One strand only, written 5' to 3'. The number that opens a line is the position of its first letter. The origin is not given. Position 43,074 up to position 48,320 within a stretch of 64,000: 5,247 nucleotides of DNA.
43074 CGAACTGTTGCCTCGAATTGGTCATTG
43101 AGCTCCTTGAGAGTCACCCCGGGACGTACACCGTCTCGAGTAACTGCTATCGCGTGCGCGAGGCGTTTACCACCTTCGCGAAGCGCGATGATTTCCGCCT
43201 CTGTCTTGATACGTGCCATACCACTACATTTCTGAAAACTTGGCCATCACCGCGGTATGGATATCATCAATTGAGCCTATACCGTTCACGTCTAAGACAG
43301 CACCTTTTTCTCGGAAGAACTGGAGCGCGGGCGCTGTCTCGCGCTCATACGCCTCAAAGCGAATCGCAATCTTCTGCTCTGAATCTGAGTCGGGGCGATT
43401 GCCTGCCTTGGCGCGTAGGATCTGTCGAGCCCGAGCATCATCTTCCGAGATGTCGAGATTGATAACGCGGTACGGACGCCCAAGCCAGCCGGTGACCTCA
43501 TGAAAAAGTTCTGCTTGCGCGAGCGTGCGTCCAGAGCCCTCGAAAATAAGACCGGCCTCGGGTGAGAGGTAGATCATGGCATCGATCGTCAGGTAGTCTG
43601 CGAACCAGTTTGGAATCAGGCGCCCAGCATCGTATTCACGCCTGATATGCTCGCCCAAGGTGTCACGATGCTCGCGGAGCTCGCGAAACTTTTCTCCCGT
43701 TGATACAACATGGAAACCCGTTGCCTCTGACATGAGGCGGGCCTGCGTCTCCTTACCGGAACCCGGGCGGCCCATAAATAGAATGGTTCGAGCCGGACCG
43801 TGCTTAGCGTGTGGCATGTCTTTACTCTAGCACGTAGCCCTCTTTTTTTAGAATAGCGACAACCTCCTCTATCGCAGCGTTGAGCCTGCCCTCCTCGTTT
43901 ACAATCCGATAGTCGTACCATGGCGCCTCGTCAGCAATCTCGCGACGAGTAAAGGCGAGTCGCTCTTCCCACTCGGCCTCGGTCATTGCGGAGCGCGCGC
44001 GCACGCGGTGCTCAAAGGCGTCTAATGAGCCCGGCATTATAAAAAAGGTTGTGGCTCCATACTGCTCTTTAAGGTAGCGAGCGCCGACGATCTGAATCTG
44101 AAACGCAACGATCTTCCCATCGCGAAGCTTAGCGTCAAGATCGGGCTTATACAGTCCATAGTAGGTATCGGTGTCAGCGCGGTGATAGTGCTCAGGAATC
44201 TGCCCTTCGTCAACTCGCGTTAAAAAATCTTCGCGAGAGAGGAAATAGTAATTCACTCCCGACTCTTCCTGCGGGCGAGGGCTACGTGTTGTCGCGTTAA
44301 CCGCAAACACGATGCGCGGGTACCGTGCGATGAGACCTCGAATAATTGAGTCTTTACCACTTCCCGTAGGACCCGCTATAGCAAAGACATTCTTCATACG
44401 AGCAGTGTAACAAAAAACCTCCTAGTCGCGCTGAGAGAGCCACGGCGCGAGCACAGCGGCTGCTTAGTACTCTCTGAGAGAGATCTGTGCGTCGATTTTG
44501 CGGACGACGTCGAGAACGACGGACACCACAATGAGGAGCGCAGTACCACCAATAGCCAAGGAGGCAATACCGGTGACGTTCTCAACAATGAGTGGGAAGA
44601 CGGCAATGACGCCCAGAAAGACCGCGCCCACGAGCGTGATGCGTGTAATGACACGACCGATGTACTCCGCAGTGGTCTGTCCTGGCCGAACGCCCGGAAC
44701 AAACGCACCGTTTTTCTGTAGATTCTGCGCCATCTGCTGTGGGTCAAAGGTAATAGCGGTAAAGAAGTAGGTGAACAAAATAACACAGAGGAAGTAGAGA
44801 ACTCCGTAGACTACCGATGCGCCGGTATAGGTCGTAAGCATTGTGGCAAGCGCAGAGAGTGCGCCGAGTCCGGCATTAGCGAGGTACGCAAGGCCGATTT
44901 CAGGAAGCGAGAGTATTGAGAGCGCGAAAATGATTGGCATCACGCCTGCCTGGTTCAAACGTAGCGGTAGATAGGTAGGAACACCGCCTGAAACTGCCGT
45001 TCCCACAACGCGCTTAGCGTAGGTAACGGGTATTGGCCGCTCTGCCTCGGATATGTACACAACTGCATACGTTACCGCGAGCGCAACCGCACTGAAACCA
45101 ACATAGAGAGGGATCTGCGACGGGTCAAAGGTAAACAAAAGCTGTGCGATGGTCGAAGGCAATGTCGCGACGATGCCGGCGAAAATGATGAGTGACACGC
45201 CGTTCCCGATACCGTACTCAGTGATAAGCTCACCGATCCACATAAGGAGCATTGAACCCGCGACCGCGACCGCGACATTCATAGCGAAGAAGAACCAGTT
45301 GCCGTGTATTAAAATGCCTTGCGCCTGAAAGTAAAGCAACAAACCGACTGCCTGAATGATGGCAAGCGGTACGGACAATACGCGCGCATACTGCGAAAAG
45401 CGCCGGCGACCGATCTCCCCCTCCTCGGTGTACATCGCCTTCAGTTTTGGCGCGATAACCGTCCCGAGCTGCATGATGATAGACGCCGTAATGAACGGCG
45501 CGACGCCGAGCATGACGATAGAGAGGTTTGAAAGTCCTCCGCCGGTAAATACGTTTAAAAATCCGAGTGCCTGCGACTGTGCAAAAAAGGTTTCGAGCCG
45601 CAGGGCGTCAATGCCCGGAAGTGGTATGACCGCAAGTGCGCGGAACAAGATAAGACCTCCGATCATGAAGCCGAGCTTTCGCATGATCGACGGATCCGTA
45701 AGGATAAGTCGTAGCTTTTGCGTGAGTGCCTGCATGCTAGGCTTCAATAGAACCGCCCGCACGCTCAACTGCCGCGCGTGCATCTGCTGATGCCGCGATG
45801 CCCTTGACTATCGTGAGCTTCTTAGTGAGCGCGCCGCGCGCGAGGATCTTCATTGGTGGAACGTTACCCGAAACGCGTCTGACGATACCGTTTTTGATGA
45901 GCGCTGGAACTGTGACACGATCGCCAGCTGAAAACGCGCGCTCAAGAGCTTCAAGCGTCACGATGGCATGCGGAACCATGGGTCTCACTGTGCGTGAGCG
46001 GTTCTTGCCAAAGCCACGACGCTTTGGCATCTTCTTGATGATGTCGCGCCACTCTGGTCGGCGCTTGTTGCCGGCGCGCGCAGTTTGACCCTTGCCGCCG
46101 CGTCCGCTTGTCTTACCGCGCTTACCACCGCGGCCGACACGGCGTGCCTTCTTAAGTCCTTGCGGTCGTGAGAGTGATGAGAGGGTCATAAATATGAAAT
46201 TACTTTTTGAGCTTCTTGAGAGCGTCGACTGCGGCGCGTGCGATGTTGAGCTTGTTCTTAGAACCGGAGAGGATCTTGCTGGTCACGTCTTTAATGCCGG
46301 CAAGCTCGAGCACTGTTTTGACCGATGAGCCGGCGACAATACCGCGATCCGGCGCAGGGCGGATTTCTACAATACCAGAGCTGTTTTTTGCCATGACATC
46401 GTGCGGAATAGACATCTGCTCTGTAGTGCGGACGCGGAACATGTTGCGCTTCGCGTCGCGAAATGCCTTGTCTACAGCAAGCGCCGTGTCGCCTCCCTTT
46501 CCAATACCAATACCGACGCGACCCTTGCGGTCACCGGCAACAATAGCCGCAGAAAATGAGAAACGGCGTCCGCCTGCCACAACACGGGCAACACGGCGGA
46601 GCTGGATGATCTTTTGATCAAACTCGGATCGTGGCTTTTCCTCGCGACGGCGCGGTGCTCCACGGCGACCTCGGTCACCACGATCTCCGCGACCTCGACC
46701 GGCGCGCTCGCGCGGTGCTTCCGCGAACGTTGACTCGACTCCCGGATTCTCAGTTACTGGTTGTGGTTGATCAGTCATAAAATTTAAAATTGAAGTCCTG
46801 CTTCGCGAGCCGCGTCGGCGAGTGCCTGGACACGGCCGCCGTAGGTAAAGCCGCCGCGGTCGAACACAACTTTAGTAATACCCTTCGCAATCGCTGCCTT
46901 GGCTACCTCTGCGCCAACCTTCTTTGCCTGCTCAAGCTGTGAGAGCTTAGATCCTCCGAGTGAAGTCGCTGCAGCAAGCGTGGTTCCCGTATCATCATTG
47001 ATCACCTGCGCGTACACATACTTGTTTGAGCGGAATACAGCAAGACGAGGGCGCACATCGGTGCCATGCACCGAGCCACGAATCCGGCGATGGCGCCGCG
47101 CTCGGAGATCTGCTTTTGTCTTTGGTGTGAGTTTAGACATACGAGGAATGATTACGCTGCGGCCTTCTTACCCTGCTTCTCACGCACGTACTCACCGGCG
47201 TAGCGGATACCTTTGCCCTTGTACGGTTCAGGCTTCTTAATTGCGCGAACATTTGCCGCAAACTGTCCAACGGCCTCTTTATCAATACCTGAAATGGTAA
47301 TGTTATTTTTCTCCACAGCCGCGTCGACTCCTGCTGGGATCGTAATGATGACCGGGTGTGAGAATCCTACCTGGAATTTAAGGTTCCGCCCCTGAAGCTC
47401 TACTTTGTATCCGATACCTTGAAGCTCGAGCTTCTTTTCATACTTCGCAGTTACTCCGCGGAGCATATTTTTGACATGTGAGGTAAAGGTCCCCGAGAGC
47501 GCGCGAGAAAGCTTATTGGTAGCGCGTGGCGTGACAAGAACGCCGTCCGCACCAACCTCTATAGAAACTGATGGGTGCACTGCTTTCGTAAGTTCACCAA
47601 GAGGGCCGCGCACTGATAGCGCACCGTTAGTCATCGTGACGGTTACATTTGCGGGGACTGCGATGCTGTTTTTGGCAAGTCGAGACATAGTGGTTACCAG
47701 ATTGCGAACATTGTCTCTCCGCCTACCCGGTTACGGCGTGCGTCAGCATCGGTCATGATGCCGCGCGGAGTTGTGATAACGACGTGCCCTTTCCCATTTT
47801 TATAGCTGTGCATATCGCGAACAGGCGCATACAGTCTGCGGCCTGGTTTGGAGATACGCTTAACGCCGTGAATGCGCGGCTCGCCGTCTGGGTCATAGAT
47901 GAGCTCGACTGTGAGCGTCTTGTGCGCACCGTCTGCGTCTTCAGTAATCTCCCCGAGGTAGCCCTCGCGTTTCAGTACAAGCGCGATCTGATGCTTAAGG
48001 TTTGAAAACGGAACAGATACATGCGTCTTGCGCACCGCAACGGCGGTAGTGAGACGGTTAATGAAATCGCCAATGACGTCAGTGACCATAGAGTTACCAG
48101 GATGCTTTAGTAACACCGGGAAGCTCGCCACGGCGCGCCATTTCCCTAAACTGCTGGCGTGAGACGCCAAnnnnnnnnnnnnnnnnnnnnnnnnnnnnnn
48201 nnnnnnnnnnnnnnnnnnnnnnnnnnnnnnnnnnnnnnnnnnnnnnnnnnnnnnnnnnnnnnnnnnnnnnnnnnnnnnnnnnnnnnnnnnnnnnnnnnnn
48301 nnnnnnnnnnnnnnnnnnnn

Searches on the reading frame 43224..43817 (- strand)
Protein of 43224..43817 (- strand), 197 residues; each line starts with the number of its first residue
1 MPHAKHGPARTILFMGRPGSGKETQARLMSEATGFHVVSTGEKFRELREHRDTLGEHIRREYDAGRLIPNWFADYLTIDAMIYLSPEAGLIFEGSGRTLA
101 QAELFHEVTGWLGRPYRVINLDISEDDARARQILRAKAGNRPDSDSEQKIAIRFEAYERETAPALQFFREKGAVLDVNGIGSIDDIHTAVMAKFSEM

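Call 7: search_protein_families(library=pfam, proteins=[window:43224-43817:-], max_evalue=0.001)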
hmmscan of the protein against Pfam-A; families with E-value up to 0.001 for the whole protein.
window:43224-43817:- (197 aa): 3 families
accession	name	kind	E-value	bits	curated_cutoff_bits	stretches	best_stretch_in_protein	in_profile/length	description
PF00406.28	ADK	-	1.3e-20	74.5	26.8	1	15-172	2-150/151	Adenylate kinase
PF13207.12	AAA_17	-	2.7e-15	57.3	27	1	15-150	1-135/136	AAA domain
PF13671.12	AAA_33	-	7e-05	23.6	27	1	12-143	2-127/143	AAA domain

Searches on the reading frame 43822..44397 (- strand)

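Call 7: search_protein_families(library=pfam, proteins=[window:43822-44397:-], max_evalue=0.001)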
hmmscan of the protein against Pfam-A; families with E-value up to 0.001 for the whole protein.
window:43822-44397:- (191 aa): 1 family
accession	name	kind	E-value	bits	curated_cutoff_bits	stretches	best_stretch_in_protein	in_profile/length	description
PF00625.27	Guanylate_kin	-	2.5e-23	83.1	25.2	1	5-185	5-181/182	Guanylate kinase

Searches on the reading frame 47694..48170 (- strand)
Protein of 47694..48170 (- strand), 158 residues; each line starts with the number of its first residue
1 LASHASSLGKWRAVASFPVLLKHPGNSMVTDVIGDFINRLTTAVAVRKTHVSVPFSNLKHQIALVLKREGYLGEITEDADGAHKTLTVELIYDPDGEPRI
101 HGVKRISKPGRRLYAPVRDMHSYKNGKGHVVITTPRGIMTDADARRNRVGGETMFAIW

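Call 55: search_protein_families(library=pfam, proteins=[window:47694-48170:-], max_evalue=0.01)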
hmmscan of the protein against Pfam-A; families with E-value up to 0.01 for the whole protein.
window:47694-48170:- (158 aa): 1 family
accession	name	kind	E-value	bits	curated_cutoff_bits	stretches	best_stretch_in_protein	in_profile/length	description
PF00410.24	Ribosomal_S8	-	4.1e-34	117.7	24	1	31-158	1-126/126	Ribosomal protein S8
